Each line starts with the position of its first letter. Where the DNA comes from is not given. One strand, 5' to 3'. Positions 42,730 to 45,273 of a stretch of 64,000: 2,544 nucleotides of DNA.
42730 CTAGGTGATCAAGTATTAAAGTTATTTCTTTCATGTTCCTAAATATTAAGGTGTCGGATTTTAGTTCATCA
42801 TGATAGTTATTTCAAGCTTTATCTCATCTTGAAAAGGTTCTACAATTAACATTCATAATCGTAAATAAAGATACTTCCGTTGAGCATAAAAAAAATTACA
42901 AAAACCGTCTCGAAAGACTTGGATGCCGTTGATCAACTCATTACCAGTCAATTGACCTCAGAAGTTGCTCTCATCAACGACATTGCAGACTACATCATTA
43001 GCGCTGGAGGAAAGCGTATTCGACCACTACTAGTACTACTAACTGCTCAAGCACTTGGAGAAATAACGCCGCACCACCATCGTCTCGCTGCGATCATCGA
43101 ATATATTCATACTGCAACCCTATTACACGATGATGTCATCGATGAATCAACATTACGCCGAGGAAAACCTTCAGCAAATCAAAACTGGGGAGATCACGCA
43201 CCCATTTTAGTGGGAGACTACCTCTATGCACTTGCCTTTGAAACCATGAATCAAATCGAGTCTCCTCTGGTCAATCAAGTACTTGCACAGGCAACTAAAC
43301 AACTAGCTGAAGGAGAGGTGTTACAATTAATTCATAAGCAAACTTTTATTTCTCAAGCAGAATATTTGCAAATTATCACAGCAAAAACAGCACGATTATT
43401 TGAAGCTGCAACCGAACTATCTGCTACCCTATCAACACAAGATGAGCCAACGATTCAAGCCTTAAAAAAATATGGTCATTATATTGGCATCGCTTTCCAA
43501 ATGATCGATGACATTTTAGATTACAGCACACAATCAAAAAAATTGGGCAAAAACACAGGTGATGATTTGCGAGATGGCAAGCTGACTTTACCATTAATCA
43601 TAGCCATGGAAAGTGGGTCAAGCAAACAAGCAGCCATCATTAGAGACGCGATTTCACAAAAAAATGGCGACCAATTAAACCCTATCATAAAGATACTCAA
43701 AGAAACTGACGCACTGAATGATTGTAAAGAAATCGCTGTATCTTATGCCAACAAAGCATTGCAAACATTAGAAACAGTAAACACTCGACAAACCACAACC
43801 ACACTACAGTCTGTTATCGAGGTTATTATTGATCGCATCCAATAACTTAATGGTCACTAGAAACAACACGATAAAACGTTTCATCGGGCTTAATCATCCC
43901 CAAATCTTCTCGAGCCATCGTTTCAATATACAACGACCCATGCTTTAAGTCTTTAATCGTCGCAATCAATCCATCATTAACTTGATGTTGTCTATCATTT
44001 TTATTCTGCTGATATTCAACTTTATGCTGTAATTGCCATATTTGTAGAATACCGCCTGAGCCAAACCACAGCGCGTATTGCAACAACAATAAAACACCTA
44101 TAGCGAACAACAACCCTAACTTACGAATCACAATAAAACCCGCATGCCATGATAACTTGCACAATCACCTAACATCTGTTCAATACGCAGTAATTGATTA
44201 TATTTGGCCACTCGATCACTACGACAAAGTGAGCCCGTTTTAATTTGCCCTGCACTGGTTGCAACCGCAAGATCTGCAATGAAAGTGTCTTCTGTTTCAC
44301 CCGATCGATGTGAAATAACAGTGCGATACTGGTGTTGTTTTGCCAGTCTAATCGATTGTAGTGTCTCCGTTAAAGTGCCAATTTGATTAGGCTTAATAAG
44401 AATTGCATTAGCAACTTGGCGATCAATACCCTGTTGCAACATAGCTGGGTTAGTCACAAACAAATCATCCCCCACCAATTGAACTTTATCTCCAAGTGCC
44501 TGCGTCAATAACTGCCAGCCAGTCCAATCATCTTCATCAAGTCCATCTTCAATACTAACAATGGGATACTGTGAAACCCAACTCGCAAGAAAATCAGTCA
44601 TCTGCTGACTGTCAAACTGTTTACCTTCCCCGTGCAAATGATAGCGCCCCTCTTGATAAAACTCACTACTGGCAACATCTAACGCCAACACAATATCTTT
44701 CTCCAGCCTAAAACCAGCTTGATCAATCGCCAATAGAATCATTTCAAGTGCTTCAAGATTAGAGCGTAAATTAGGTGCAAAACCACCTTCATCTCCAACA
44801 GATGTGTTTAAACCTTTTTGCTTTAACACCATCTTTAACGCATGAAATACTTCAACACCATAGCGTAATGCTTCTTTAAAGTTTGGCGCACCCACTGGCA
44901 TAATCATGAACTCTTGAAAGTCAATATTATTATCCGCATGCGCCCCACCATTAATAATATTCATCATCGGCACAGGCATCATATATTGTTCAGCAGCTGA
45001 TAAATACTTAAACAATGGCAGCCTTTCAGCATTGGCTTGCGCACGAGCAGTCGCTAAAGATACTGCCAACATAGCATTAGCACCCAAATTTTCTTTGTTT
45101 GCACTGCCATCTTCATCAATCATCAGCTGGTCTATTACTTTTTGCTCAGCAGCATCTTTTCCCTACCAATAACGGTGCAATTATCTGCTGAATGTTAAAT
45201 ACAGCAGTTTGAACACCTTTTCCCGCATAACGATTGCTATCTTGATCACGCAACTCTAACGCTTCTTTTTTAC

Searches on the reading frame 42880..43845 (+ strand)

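Call 102: search_protein_families(library=pfam, proteins=[window:42880-43845:+], max_evalue=0.0001)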
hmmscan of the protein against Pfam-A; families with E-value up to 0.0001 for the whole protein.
window:42880-43845:+ (321 aa): 1 family
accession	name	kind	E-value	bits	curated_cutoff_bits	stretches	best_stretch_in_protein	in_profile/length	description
PF00348.22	polyprenyl_synt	-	6.2e-78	261.9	27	1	31-264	3-240/251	Polyprenyl synthetase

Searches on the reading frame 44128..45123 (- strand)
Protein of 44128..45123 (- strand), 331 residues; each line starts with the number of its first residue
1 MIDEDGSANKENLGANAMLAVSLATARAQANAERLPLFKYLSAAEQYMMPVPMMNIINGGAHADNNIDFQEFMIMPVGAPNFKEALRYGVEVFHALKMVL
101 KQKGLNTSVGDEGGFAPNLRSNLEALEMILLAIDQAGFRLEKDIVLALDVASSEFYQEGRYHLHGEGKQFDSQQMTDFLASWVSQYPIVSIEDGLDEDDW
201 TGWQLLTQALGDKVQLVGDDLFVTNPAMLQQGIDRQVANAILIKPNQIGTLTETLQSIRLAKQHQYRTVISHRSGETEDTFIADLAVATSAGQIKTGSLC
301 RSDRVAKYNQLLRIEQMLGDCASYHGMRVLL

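Call 102: search_protein_families(library=pfam, proteins=[window:44128-45123:-], max_evalue=0.0001)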
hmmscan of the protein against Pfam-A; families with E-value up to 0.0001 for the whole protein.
window:44128-45123:- (331 aa): 3 families
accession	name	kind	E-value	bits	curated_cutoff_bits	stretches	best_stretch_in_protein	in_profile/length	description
PF00113.28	Enolase_C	-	3.7e-133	443.8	21.5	1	47-328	2-291/296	Enolase, C-terminal TIM barrel domain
PF03952.21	Enolase_N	-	1.2e-12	48.6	35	1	1-41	91-131/131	Enolase, N-terminal domain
PF13378.12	MR_MLE_C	-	6.9e-05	23.1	29.4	0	181-294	65-174/219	Enolase C-terminal domain-like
